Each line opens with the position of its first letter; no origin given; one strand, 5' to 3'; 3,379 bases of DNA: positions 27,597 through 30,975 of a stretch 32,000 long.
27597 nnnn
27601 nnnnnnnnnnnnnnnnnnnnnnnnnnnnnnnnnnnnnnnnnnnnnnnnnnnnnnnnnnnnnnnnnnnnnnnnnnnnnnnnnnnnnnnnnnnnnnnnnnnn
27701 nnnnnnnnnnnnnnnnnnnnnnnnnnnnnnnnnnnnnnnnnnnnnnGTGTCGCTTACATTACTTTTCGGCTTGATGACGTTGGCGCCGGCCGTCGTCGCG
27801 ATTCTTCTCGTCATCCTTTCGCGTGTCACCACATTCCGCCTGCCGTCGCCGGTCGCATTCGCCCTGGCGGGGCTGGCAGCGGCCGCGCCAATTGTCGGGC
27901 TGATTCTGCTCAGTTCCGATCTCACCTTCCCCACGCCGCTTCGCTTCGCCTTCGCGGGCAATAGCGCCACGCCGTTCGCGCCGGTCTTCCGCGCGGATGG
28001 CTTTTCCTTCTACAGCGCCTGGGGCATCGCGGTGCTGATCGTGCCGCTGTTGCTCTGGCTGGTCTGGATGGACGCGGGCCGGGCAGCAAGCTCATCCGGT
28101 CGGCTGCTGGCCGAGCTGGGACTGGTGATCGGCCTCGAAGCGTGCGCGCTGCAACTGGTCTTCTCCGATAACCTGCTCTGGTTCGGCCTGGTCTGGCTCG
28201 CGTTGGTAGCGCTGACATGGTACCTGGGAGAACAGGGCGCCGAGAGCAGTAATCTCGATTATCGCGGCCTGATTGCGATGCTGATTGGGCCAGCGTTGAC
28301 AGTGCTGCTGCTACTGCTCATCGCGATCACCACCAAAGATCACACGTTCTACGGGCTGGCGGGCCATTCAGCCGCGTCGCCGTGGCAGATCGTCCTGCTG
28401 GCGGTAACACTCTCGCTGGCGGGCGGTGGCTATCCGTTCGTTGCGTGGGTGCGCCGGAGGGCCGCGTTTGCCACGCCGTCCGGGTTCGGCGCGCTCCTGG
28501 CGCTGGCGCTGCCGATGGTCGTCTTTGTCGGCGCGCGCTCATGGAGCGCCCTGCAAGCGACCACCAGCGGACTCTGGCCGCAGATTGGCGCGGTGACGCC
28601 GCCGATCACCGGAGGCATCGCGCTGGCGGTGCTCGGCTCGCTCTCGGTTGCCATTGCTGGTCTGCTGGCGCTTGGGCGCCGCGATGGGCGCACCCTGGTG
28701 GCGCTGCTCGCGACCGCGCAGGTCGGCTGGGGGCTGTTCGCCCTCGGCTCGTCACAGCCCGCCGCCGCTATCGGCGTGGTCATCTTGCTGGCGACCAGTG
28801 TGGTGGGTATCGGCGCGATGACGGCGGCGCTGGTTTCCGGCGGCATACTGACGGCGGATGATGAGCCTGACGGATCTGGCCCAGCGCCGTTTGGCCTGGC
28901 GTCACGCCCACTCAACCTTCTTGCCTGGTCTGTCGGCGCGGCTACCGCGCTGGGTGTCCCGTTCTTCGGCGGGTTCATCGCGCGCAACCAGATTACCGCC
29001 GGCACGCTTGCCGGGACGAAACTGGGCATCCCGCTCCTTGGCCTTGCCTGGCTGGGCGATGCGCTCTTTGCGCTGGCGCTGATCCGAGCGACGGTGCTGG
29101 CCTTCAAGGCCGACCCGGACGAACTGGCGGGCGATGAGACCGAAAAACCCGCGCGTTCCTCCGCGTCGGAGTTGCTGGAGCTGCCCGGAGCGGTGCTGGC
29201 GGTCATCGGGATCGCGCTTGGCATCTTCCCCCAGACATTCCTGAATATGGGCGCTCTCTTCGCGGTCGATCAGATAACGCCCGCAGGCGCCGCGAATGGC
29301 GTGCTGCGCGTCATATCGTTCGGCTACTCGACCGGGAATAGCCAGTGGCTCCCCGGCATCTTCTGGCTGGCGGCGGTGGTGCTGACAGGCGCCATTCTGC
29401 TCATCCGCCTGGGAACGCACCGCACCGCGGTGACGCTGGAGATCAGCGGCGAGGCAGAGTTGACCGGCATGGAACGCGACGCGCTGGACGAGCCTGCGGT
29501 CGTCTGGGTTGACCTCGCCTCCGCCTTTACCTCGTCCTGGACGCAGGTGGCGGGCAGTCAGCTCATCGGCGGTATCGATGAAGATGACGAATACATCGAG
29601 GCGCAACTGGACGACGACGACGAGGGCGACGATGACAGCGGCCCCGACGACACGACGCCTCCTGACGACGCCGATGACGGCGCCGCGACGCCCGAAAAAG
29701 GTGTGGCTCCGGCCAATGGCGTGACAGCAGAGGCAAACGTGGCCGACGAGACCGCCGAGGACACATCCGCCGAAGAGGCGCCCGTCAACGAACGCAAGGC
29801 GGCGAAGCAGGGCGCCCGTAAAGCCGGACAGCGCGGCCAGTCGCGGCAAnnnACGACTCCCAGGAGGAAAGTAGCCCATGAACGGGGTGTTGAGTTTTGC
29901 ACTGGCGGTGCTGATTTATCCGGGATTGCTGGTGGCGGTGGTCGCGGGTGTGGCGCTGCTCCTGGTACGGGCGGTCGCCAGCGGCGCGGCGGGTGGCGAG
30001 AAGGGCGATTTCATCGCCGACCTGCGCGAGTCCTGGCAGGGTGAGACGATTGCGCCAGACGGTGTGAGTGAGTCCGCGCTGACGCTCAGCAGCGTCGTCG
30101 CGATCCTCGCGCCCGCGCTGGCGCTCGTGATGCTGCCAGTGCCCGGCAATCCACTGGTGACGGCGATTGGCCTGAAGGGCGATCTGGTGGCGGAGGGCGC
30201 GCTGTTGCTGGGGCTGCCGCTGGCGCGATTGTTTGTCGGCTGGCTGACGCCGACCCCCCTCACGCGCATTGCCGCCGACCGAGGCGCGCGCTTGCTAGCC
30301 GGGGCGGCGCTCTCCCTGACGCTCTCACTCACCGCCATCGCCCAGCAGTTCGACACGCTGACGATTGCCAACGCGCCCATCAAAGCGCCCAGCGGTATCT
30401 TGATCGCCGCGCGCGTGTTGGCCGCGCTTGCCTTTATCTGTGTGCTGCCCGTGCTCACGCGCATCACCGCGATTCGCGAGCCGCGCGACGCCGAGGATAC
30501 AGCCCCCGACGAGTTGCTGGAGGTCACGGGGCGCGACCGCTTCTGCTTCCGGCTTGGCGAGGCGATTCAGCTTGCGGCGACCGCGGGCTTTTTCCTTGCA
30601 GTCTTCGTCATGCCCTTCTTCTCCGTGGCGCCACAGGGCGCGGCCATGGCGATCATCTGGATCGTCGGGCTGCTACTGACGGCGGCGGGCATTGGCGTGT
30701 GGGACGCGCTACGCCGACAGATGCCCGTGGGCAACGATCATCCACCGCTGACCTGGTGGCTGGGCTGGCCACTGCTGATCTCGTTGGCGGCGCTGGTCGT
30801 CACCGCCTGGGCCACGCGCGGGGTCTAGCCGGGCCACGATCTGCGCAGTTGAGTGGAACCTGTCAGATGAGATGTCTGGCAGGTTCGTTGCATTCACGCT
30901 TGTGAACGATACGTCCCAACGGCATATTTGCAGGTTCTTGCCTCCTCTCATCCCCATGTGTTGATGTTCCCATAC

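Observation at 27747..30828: Orphan two-gene complex-I-like membrane module with apparently inactivated proton-channel residues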

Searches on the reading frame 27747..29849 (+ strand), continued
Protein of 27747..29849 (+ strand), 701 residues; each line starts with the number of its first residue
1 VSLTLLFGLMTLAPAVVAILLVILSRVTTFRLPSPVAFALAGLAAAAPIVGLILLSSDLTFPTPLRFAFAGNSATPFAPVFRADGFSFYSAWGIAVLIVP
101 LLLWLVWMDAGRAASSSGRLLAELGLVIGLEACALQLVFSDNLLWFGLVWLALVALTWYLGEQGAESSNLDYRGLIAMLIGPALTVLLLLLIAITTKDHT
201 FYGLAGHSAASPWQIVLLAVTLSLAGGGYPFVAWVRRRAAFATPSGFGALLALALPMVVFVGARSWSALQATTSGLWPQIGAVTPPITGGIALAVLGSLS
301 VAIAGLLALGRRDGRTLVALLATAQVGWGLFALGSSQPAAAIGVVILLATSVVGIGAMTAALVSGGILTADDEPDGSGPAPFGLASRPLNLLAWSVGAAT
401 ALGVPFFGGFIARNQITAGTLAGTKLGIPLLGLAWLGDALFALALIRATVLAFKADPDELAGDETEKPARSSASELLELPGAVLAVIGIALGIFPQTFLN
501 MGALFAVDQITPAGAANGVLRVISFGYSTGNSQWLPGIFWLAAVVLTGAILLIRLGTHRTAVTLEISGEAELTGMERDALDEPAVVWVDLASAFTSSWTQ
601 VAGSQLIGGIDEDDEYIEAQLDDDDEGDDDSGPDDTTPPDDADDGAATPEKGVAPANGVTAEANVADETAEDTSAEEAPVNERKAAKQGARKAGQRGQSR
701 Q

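Call 91: search_protein_families(library=ncbifam, proteins=[L045:6785-7909:+, L045:10216-10869:+, L045:8001-10226:+, L045:10869-11837:+], max_evalue=0.00001)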
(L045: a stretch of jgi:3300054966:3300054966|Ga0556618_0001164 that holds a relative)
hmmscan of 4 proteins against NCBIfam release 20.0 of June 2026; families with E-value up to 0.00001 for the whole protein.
L045:6785-7909:+ (375 aa): 8 families
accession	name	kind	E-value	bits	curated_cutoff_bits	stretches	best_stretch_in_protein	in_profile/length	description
NF004739.1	PRK06075.1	equivalog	2.5e-42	145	360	1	3-283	3-276/384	NADH-quinone oxidoreductase subunit D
TIGR01962.1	NuoD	equivalog_domain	2.7e-32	112.1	459.35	1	1-294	3-289/386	NADH dehydrogenase (quinone) subunit D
NF040602.1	F420_dehyd_FpoD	exception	1.1e-27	97.1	600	1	2-375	9-372/372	F420H2 dehydrogenase subunit FpoD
NF008974.0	PRK12322.1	equivalog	2e-26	92.8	522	1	1-374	7-365/366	NADH-quinone oxidoreductase subunit D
NF005649.0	PRK07415.1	equivalog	1.3e-24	87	583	1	1-284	11-288/394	NAD(P)H-quinone oxidoreductase subunit H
NF008728.0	PRK11742.1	equivalog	2.5e-23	82.3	840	1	1-295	215-502/598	NADH-quinone oxidoreductase subunit C/D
NF009808.0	PRK13292.1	equivalog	7.8e-23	80.2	1156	1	4-283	411-683/791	NADH-quinone oxidoreductase subunit B/C/D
NF033181.1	NiFeSe_hydrog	equivalog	6.8e-06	25.2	600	0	33-93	32-92/507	nickel-dependent hydrogenase large subunit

L045:10216-10869:+ (218 aa): 11 families
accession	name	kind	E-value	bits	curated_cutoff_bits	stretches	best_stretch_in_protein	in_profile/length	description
NF005012.1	PRK06411.1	subfamily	2e-26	92.5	116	1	13-147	25-156/166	NADH-quinone oxidoreductase subunit NuoB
TIGR01957.1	nuoB_fam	subfamily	1e-24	87.1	142.7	1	18-143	13-136/145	NADH-quinone oxidoreductase subunit B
NF011391.0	PRK14816.1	equivalog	9.6e-23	80.8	283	1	19-146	49-174/196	NADH-quinone oxidoreductase subunit B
NF011394.0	PRK14819.1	equivalog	1.7e-20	73.7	312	1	19-150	28-157/264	NADH-quinone oxidoreductase subunit B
NF011390.0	PRK14815.1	equivalog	2.8e-18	65.9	281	1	20-155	31-163/183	NADH dehydrogenase subunit B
NF011395.0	PRK14820.1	equivalog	4.9e-17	62.2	263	1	19-151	30-159/180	NADH-quinone oxidoreductase subunit B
NF011393.0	PRK14818.1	equivalog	1.6e-15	57.1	255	1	18-142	27-148/173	NADH dehydrogenase subunit B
NF011389.0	PRK14814.1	equivalog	1.5e-14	54.2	285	1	19-147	30-155/186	NADH dehydrogenase subunit B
NF011388.0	PRK14813.1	equivalog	3.6e-14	53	294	1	20-152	26-156/189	NADH dehydrogenase subunit B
NF009808.0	PRK13292.1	equivalog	1e-13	50.1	1156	1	19-143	22-143/791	NADH-quinone oxidoreductase subunit B/C/D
NF011392.0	PRK14817.1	equivalog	1.5e-13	50.8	271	1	36-142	47-153/182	NADH-quinone oxidoreductase subunit B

L045:8001-10226:+ (742 aa): 5 families
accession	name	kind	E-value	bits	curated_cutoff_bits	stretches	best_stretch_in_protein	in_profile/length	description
NF004441.0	PRK05777.1-4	equivalog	8.1e-09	34.6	477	1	200-488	238-512/524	NADH-quinone oxidoreductase subunit NuoN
NF009306.0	PRK12663.1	equivalog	9e-08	31.3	542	1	212-489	210-471/498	Na+/H+ antiporter subunit D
TIGR00944.1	2a6301s04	subfamily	1.4e-07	31.1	692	1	194-440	192-425/463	multicomponent K+/H+ antiporter, MrpD/PhaD subunit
NF005140.0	PRK06589.1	equivalog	4.7e-06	25.7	470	1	333-408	328-403/489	putative monovalent cation/H+ antiporter subunit D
TIGR01974.1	NDH_I_L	subfamily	6.1e-06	25.4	407.5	1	283-450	280-445/630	NADH-quinone oxidoreductase subunit L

L045:10869-11837:+ (323 aa): 4 families
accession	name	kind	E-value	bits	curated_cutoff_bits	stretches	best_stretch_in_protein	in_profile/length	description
NF004741.0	PRK06076.1-2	equivalog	5.9e-10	38.9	305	1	61-271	81-284/337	NADH-quinone oxidoreductase subunit NuoH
NF004745.0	PRK06076.1-6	equivalog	6.8e-08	32.1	450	1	74-257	86-267/341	NADH-quinone oxidoreductase subunit NuoH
NF004743.0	PRK06076.1-4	equivalog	3.7e-07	29.4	494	1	75-253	88-268/433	NADH-quinone oxidoreductase subunit NuoH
NF040610.1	F420_dehyd_FpoH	exception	1.1e-06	28.2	475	1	68-263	85-272/339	F420H2 dehydrogenase subunit FpoH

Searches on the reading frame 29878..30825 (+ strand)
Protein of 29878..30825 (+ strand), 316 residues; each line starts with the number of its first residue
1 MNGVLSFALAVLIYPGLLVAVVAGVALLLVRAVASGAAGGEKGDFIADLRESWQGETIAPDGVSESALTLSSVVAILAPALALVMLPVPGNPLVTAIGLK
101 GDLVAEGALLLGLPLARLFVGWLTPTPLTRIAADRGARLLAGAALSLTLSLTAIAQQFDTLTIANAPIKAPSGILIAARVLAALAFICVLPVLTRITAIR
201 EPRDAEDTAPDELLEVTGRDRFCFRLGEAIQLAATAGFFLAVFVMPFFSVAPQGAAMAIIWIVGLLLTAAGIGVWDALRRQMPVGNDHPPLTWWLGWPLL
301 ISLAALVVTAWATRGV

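Call 3: search_protein_families(library=pfam, proteins=[window:29878-30825:+], max_evalue=10)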
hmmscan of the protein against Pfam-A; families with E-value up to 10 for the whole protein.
window:29878-30825:+ (316 aa): 1 family
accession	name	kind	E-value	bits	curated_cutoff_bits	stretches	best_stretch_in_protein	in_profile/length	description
PF00146.26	NADHdh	-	2e-06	27.8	27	1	46-266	46-256/298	NADH dehydrogenase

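Call 4: search_protein_families(library=ncbifam, proteins=[window:29878-30825:+], max_evalue=10)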
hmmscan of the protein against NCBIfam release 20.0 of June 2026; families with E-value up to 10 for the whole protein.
window:29878-30825:+ (316 aa): 0 families

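Call 36: find_homologous_proteins(query=window:29878-30825:+)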
Query window:29878-30825:+ (316 aa): 129 proteins with E <= 0.001 among 8000 candidates; the best 120 are listed.
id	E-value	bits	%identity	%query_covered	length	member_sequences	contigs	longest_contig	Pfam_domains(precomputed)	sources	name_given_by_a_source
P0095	1.6e-177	607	91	100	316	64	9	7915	PF00146.27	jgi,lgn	jgi:formate hydrogenlyase subunit 4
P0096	1.1e-174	598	91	100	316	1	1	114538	-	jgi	jgi:hypothetical protein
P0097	7.2e-171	586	88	100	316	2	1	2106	PF00146.27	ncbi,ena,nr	ncbi:MAG TPA: hypothetical protein VJR48_14595 [Ktedonobacterales bacterium]|nr:hypothetical protein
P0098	9.5e-169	579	89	100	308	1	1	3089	-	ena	-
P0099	2.4e-162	558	84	100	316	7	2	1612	-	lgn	-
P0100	1.6e-161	555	84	100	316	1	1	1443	-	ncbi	-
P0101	2.9e-159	547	84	100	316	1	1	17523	PF00146.27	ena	-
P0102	4.3e-155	534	81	100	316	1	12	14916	-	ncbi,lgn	ncbi:MAG TPA: NADH-quinone oxidoreductase subunit H [Ktedonobacterales bacterium]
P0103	1.3e-154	532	79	100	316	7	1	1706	-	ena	-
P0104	3.6e-154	531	80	100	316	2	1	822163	PF00146.27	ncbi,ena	-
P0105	7.5e-153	526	79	100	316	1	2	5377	PF00146.27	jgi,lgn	jgi:formate hydrogenlyase subunit 4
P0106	8.5e-153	526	80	100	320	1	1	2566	-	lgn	-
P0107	5.7e-151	520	79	100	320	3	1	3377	PF00146.27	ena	-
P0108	2.3e-150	518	80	100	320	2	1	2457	-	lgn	-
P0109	1.6e-149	516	78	100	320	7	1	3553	PF00146.27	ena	-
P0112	8.8e-145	500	78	100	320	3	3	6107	PF00146.27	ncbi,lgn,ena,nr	ncbi:MAG TPA: hypothetical protein VFN11_14110 [Ktedonobacterales bacterium]|nr:hypothetical protein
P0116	2.8e-142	492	77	100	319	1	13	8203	PF00146.27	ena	-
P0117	2.7e-139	482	75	100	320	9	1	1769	PF00146.27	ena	-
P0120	1.9e-87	312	55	99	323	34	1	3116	PF00146.27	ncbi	-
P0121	6.8e-87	310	53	100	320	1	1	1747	PF00146.27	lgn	-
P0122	2.8e-86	308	49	92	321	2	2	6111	PF00146.27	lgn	-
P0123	1.3e-85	306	52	100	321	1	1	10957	PF00146.27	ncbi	-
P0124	4.2e-85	304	54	100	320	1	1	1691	PF00146.27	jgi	jgi:formate hydrogenlyase subunit 4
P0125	4.4e-85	304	52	94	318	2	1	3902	PF00146.27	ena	-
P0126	1.1e-84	303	50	100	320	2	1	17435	PF00146.27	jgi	jgi:formate hydrogenlyase subunit 4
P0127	1.7e-84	302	51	100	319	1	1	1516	PF00146.27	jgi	jgi:NADH-quinone oxidoreductase subunit H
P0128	2.6e-84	301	52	100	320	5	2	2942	PF00146.27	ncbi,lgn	-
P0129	2.9e-84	301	51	100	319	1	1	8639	PF00146.27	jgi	jgi:formate hydrogenlyase subunit 4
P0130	3.5e-84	301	51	94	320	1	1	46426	PF00146.27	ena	-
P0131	1.9e-83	299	52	100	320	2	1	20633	PF00146.27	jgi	jgi:formate hydrogenlyase subunit 4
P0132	2.9e-83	298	51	99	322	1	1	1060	PF00146.27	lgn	-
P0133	3.2e-83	298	51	100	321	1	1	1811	PF00146.27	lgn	-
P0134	3.8e-82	294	52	100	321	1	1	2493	PF00146.27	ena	-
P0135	7.7e-82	293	52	100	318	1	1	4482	PF00146.27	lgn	-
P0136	1.5e-81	292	52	100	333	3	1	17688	PF00146.27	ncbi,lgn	-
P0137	1.8e-81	292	51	100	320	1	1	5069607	PF00146.27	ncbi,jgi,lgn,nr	ncbi:MAG: hypothetical protein OJF49_001223 [Ktedonobacterales bacterium]|jgi:formate hydrogenlyase 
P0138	2.7e-81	291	50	94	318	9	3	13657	PF00146.27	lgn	-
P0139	3.1e-81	291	52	100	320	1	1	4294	PF00146.27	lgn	-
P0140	1.1e-80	289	51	100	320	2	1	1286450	PF00146.27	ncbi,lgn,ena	-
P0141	1.2e-80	289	50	97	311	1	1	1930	PF00146.27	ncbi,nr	ncbi:MAG: NADH-quinone oxidoreductase subunit H, partial [Ktedonobacterales bacterium]|nr:NADH-quino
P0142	2.2e-80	288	50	100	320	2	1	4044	PF00146.27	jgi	jgi:formate hydrogenlyase subunit 4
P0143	3.9e-80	288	50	94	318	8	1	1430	PF00146.27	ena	-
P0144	5.1e-80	287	49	94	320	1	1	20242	PF00146.27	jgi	jgi:formate hydrogenlyase subunit 4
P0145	1.7e-79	285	51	95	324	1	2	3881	PF00146.27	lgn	-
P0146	2.0e-78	282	48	93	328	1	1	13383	PF00146.27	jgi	jgi:formate hydrogenlyase subunit 4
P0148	3.1e-78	281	49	91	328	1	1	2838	PF00146.27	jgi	jgi:formate hydrogenlyase subunit 4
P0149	3.3e-78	281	49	100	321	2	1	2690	PF00146.27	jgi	jgi:formate hydrogenlyase subunit 4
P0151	5.4e-77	277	51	100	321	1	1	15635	PF00146.27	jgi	jgi:formate hydrogenlyase subunit 4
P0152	9.8e-77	276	49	94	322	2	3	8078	PF00146.27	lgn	-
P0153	1.1e-76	276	47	94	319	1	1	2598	PF00146.27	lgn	-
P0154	4.1e-76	274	50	100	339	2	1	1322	PF00146.27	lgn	-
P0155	6.0e-76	274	50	100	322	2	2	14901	PF00146.27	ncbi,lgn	-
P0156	8.8e-76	273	49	100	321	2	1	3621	PF00146.27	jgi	jgi:formate hydrogenlyase subunit 4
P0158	3.6e-75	271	48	100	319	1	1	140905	PF00146.27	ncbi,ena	-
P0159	3.6e-75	271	47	94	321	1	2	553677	PF00146.27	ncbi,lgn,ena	-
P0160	4.4e-75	271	50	100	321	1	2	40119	PF00146.27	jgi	jgi:formate hydrogenlyase subunit 4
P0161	4.5e-75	271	49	99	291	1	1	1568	PF00146.27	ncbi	-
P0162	4.5e-75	271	49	94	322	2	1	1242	PF00146.27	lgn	-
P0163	5.7e-75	271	52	94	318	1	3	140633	PF00146.27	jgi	jgi:hypothetical protein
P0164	1.0e-74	270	50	100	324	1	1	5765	PF00146.27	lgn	-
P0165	1.1e-74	270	48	100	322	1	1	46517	PF00146.27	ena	-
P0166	1.7e-74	269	48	100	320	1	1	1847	PF00146.27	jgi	-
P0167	1.9e-74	269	50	94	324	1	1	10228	PF00146.27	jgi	jgi:formate hydrogenlyase subunit 4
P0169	6.6e-74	267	49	100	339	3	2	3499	PF00146.27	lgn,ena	-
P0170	6.6e-74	267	50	100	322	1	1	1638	PF00146.27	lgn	-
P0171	8.4e-74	267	48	94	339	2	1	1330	PF00146.27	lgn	-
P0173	2.2e-73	265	48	93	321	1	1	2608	PF00146.27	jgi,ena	-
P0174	2.3e-73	265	47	93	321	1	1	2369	PF00146.27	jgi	jgi:formate hydrogenlyase subunit 4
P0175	2.8e-73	265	49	100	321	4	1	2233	PF00146.27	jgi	jgi:formate hydrogenlyase subunit 4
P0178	4.7e-73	264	50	94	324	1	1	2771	PF00146.27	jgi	jgi:formate hydrogenlyase subunit 4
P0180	9.3e-73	263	48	100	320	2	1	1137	PF00146.27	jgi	jgi:formate hydrogenlyase subunit 4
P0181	9.9e-73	263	48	100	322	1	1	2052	PF00146.27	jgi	jgi:formate hydrogenlyase subunit 4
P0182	1.5e-72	263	49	94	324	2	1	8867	PF00146.27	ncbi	-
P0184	2.8e-72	262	50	89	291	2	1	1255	PF00146.27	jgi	jgi:formate hydrogenlyase subunit 4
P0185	5.0e-72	261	48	100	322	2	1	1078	PF00146.27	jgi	jgi:formate hydrogenlyase subunit 4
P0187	1.6e-71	259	47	100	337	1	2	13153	PF00146.27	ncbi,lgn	-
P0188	3.8e-71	258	48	100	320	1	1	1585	PF00146.27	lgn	-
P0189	5.2e-71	258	47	100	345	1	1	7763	PF00146.27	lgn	-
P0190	8.6e-71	257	44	100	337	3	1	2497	PF00146.27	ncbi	-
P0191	2.7e-70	255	48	100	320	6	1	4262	PF00146.27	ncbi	-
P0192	3.2e-70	255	47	97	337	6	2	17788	PF00146.27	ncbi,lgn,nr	ncbi:MAG TPA: NADH-quinone oxidoreductase subunit H [Ktedonobacterales bacterium]|nr:NADH-quinone ox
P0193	3.8e-70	255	47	100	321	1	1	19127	PF00146.27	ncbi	ncbi:MAG: NADH-quinone oxidoreductase subunit H [Ktedonobacterales bacterium]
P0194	4.2e-70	255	48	100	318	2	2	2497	PF00146.27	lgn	-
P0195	7.5e-70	254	46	95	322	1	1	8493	PF00146.27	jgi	jgi:formate hydrogenlyase subunit 4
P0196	8.3e-70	254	46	100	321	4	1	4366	PF00146.27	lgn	-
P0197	3.6e-69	252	45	94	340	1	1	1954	PF00146.27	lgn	-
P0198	4.4e-69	251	46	94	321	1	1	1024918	PF00146.27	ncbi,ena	-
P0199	1.2e-68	250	47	100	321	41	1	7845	PF00146.27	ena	-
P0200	1.3e-68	250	47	93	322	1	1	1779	PF00146.27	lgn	-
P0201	1.4e-68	250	45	100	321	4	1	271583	PF00146.27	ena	-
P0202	3.9e-68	248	46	94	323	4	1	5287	PF00146.27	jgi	jgi:formate hydrogenlyase subunit 4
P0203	4.6e-68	248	48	94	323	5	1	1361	PF00146.27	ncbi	-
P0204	7.5e-68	247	47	100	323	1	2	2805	PF00146.27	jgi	jgi:formate hydrogenlyase subunit 4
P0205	8.5e-68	247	47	100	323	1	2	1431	PF00146.27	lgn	-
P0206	2.5e-67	246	48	99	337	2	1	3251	PF00146.27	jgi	-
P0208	5.3e-67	245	47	100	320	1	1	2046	PF00146.27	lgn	-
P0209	1.1e-66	243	47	100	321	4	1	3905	PF00146.27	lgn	-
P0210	1.2e-66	243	50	84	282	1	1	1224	PF00146.27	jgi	jgi:formate hydrogenlyase subunit 4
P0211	3.3e-66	242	45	100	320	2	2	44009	PF00146.27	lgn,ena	-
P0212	5.2e-66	241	45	100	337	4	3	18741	PF00146.27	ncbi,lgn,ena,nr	ncbi:MAG TPA: NADH-quinone oxidoreductase subunit H [Ktedonobacterales bacterium]|nr:NADH-quinone ox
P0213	2.7e-65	239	47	100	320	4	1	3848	PF00146.27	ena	-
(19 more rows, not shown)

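Call 49: predict_structure(alignment_id=A3)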
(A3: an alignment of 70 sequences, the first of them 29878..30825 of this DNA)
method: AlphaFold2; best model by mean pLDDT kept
length: 316 residues; sequences in the alignment: 70
mean_pLDDT: 81.2   pTM: 0.84
mean pLDDT of the five models: 81.2, 79.0, 78.6, 74.3, 74.2
residues with pLDDT >= 90: 93; 70-90: 160; 50-70: 49; < 50: 14
segments of 3 or more residues with pLDDT < 50: 199-207, 286-288
pLDDT, mean of each block of 10 residues (from residue 1): 58 72 90 85 76 81 86 91 81 64 89 93 87 86 89 89 74 88 92 70 50 84 90 94 87 84 94 84 57 71 89 74
secondary structure, 60 per line:
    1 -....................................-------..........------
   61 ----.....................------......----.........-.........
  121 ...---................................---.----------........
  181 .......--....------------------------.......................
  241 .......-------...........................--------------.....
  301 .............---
elements in order: H2-37 H45-54 H65-85 H92-97 H103-110 H112-123 H127-158 H173-187 H190-193 H218-247 H255-281 H296-313

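Call 54: fold_search(model_id=the predicted structure, library=pdb)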
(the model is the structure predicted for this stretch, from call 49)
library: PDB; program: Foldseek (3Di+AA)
matches with E <= 10: 415; with E <= 0.001: 99
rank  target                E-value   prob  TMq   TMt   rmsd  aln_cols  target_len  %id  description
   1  7z7r_H                1.1e-07  1.00  0.62  0.61   6.4       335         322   18  Complex I from E. coli, LMNG-purified, Apo, Open-ready state (released 2022-09-21)
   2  7p69_H                1.2e-07  1.00  0.69  0.71   5.2       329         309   16  Complex I from E. coli, DDM/LMNG-purified, under Turnover at pH 6, Resting state (released 2022-09-21)
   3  7z7v_H                1.7e-07  1.00  0.62  0.61   6.5       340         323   17  Complex I from E. coli, LMNG-purified, under Turnover at pH 6, Open-ready state (released 2022-09-21)
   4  7p7e_H                2.0e-07  1.00  0.60  0.63   6.2       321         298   20  Complex I from E. coli, DDM/LMNG-purified, Apo, Resting state (released 2022-09-21)
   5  6khi_A                2.6e-07  1.00  0.73  0.64   4.8       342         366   18  Supercomplex for cylic electron transport in cyanobacteria (released 2020-02-12)
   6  7p63_H                2.9e-07  1.00  0.67  0.66   6.1       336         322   17  Complex I from E. coli, DDM/LMNG-purified, under Turnover at pH 6, Closed state (released 2022-09-21)
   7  7p64_H                3.3e-07  1.00  0.61  0.61   6.5       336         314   16  Complex I from E. coli, DDM/LMNG-purified, under Turnover at pH 6, Open state (released 2022-09-21)
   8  7z83_H                3.9e-07  1.00  0.59  0.59   6.4       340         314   16  Complex I from E. coli, DDM/LMNG-purified, under Turnover at pH 8, Open state (released 2022-09-21)
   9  7p7l_H                4.0e-07  1.00  0.67  0.68   5.4       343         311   17  Complex I from E. coli, DDM/LMNG-purified, with NADH and FMN, Open state (released 2022-09-21)
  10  7p7k_H                4.6e-07  1.00  0.61  0.64   6.0       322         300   18  Complex I from E. coli, DDM/LMNG-purified, with DQ, Resting state (released 2022-09-21)
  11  7p7m_H                5.0e-07  1.00  0.63  0.63   6.2       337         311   15  Complex I from E. coli, DDM/LMNG-purified, inhibited by Piericidin A, Open state (released 2022-09-21)
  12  7p7c_H                5.5e-07  1.00  0.70  0.71   5.3       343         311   17  Complex I from E. coli, DDM/LMNG-purified, Apo, Open state (released 2022-09-21)
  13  7z0s_D                5.7e-07  1.00  0.65  0.66   5.4       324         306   20  Structure of the Escherichia coli formate hydrogenlyase complex (anaerobic preparation, without formate dehydrogenase  (released 2022-09-28)
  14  6nbq_A                6.8e-07  1.00  0.67  0.60   6.3       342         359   18  T.elongatus NDH (data-set 1) (released 2019-02-27)
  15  7p61_H                8.1e-07  1.00  0.69  0.70   5.6       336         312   18  Complex I from E. coli, DDM-purified, with NADH, Resting state (released 2022-09-21)
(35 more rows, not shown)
